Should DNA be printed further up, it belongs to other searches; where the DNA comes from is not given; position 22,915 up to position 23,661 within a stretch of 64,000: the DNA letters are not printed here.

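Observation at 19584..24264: Cohesin/dockerin-like surface assembly built from a shared 88-aa Ig-like repeat, including a 1125-aa repeat protein with a Gly10 tract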

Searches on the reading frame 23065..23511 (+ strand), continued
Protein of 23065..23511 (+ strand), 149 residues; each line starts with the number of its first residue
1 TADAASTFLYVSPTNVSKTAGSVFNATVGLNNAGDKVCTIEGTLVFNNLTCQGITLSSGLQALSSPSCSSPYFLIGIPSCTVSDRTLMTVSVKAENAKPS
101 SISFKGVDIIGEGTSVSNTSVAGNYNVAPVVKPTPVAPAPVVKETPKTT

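Call 64: search_protein_families(library=pfam, proteins=[P0164, P0188, P0166, P0267], max_evalue=10)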
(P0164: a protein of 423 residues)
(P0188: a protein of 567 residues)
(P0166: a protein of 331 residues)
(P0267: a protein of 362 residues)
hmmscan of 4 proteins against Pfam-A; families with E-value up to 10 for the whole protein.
P0164 (423 aa): 6 families
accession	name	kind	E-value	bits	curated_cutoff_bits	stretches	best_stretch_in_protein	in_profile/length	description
PF16410.10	DUF5018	-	2e-17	63.6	38.2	2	192-276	131-215/352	Domain of unknown function (DUF5018)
PF22243.2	DUF5018-rel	-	3.3e-07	30.9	28.1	2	322-359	78-115/115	DUF5018-related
PF19755.4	DUF6242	-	0.00098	19.5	29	1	219-277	44-121/217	Domain of unknown function (DUF6242)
PF13273.12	DUF4064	-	0.18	12.4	32.1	1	343-412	26-87/102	Protein of unknown function (DUF4064)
PF02009.21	RIFIN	-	0.26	11.6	32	1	295-416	197-319/327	Rifin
PF16732.10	ComP_DUS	-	4.9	8.5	27.3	1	340-367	52-79/87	Type IV minor pilin ComP, DNA uptake sequence receptor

P0188 (567 aa): 3 families
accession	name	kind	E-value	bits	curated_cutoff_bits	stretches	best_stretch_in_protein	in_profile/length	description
PF16656.11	Pur_ac_phosph_N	-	4.5e-05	24.4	30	1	265-337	26-92/93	Purple acid Phosphatase, N-terminal domain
PF00041.27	fn3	-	0.0021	18.7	25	1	265-328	14-75/84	Fibronectin type III domain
PF25059.1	FN3_DSCAM-DSCAML_C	-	0.068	14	39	1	298-346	41-87/89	DSCAM/DSCAML C-terminal Fn3-like domain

P0166 (331 aa): 0 families

P0267 (362 aa): 6 families
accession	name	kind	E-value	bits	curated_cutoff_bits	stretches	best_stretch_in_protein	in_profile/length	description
PF16403.11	Bact_surface_Ig-like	-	1.2e-21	77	27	1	224-296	1-71/71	Bacterial surface protein, Ig-like domain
PF18981.6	InlK_D3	-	0.0037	17.7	25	1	235-296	18-75/75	Internalin K domain (D3/D4)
PF02494.22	HYR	-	0.0042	17.8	21.7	1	218-294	2-79/81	HYR domain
PF00028.23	Cadherin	-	0.016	16.1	28.8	1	256-296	50-90/93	Cadherin domain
PF02250.20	Orthopox_35kD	-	0.024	14.7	24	1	121-155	70-104/243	Viral chemokine binding protein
PF13754.12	Big_3_4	-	0.19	12.1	27.3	1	252-288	20-51/106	Domain of unknown function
